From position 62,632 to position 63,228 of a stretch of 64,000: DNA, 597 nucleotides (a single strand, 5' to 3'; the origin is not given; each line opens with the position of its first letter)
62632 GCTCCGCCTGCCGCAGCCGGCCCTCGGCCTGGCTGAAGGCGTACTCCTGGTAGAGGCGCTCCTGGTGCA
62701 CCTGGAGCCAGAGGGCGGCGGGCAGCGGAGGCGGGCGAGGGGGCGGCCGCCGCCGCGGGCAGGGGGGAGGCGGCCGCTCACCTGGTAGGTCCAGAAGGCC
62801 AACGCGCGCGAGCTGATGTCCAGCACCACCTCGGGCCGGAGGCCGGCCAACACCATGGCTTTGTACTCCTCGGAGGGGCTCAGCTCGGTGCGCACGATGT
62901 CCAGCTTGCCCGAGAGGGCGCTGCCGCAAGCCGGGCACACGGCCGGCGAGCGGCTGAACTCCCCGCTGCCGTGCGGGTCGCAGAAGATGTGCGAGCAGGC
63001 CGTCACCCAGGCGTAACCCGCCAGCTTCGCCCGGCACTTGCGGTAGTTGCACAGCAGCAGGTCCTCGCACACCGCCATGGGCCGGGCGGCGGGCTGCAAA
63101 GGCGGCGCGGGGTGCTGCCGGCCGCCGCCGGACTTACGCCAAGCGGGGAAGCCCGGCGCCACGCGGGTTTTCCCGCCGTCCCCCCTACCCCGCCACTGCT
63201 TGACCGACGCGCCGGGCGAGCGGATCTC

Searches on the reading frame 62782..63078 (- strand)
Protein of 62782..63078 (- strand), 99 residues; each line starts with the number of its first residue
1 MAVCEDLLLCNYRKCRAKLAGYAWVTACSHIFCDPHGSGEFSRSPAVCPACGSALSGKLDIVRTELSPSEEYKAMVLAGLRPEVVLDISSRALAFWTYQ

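Call 9: search_solved_structures(query=window:62782-63078:-, max_evalue=0.01)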
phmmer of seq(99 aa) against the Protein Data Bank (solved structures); distinct sequences matched with E-value up to 0.01: 4.
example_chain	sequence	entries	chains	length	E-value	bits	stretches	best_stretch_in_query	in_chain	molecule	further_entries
9ges_A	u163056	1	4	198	2e-60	204.7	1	1-99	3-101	E3 ubiquitin-protein ligase CCNB1IP1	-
5egb_A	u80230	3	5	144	0.00066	23.3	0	42-65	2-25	Histone-lysine N-methyltransferase PRDM9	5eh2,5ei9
2i13_A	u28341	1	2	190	0.001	22.7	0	41-66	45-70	Aart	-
5v3g_D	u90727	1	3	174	0.0021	21.6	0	41-67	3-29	PR domain zinc finger protein 9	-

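Call 10: search_protein_families(library=pfam, proteins=[window:62782-63078:-], max_evalue=0.01)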
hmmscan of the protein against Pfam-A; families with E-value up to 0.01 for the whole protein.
seq(99 aa): 1 family
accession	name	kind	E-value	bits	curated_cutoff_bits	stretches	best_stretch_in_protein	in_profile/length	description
PF14634.12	zf-RING_5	-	8e-08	32.6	27.9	1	10-52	2-42/43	zinc-RING finger domain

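Call 14: find_homologous_proteins(query=window:62782-63078:-, max_evalue=0.00001)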
Query seq(99 aa) (99 aa): 50 proteins with E <= 0.00001 among 53 candidates.
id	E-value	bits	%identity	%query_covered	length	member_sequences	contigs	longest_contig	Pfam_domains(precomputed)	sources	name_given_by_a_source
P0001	1.5e-56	207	90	100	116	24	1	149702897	PF14634.13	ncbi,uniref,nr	ncbi:cyclin B1 interacting protein 1, E3 ubiquitin protein ligase [Saguinus oedipus]|uniref:Cyclin B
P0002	2.5e-56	206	89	100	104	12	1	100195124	PF14634.13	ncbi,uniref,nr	ncbi:cyclin B1 interacting protein 1 [Rhinolophus ferrumequinum]|uniref:Cyclin B1 interacting protei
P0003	3.3e-56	206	90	100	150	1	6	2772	PF14634.13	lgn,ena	-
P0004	5.6e-56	205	90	100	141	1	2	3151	PF14634.13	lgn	-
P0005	7.6e-56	204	89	100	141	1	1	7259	PF14634.13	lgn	-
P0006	1.0e-55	204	89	100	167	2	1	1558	PF14634.13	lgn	-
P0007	1.2e-55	204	89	100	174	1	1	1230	PF14634.13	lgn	-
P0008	1.6e-55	203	89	100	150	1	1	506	PF14634.13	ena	-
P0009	6.8e-54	198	87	100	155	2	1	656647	PF14634.13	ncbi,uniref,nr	ncbi:E3 ubiquitin-protein ligase CCNB1IP1 [Liparis tanakae]|uniref:E3 ubiquitin-protein ligase CCNB1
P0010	1.0e-53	198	85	100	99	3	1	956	PF14634.13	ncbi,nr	ncbi:hypothetical protein chiPu_0028897, partial [Chiloscyllium punctatum]|nr:hypothetical protein [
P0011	2.1e-53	197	87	100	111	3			PF14634.13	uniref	uniref:RING-type domain-containing protein n=1 Tax=Oncorhynchus mykiss TaxID=8022 RepID=A0A8C7T584_O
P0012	2.5e-53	196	85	100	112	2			PF14634.13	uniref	uniref:Cyclin B1 interacting protein 1 n=1 Tax=Cyclopterus lumpus TaxID=8103 RepID=A0A8C2X710_CYCLU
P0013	2.4e-52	193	82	100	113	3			PF14634.13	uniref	uniref:Cyclin B1 interacting protein 1 n=1 Tax=Sphaeramia orbicularis TaxID=375764 RepID=A0A672ZHW9_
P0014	2.5e-52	193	82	100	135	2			PF14634.13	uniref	uniref:Cyclin B1 interacting protein 1 n=1 Tax=Echeneis naucrates TaxID=173247 RepID=A0A665V724_ECHN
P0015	3.1e-52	193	84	100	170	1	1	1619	PF14634.13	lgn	-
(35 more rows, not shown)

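Call 15: find_encoding_contigs(protein=P0005, flank=10000, max_places=4)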
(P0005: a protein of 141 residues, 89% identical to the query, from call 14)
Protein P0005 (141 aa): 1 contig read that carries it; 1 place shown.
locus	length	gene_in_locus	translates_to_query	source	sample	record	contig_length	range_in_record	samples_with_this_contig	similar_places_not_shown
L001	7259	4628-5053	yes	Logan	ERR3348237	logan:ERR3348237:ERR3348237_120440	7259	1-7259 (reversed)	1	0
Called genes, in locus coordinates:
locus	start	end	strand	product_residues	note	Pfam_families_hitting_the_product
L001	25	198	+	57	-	-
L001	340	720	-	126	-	-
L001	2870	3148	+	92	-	-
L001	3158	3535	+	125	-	-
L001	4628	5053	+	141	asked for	PF14634:zf-RING_5 (weak)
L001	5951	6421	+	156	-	-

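Call 16: find_encoding_contigs(protein=P0003, flank=10000, max_places=6)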
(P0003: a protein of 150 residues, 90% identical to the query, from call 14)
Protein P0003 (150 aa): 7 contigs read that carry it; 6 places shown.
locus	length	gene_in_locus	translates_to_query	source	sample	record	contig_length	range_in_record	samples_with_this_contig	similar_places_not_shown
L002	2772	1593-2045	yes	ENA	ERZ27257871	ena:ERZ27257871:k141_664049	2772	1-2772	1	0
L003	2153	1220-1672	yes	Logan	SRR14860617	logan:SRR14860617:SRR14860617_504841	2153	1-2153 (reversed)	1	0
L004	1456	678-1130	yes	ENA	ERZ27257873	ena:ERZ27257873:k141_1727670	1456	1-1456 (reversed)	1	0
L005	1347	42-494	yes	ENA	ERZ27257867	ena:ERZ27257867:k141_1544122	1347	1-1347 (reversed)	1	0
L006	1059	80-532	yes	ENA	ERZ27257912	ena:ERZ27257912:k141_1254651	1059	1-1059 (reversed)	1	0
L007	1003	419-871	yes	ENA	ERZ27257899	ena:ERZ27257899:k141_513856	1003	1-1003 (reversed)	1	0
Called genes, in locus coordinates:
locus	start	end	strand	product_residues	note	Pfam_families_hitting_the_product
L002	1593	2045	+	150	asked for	PF14634:zf-RING_5 (weak)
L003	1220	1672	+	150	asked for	PF14634:zf-RING_5 (weak)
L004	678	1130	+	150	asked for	PF14634:zf-RING_5 (weak)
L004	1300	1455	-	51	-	?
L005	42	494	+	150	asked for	PF14634:zf-RING_5 (weak)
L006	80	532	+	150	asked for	PF14634:zf-RING_5 (weak)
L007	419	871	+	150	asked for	PF14634:zf-RING_5 (weak)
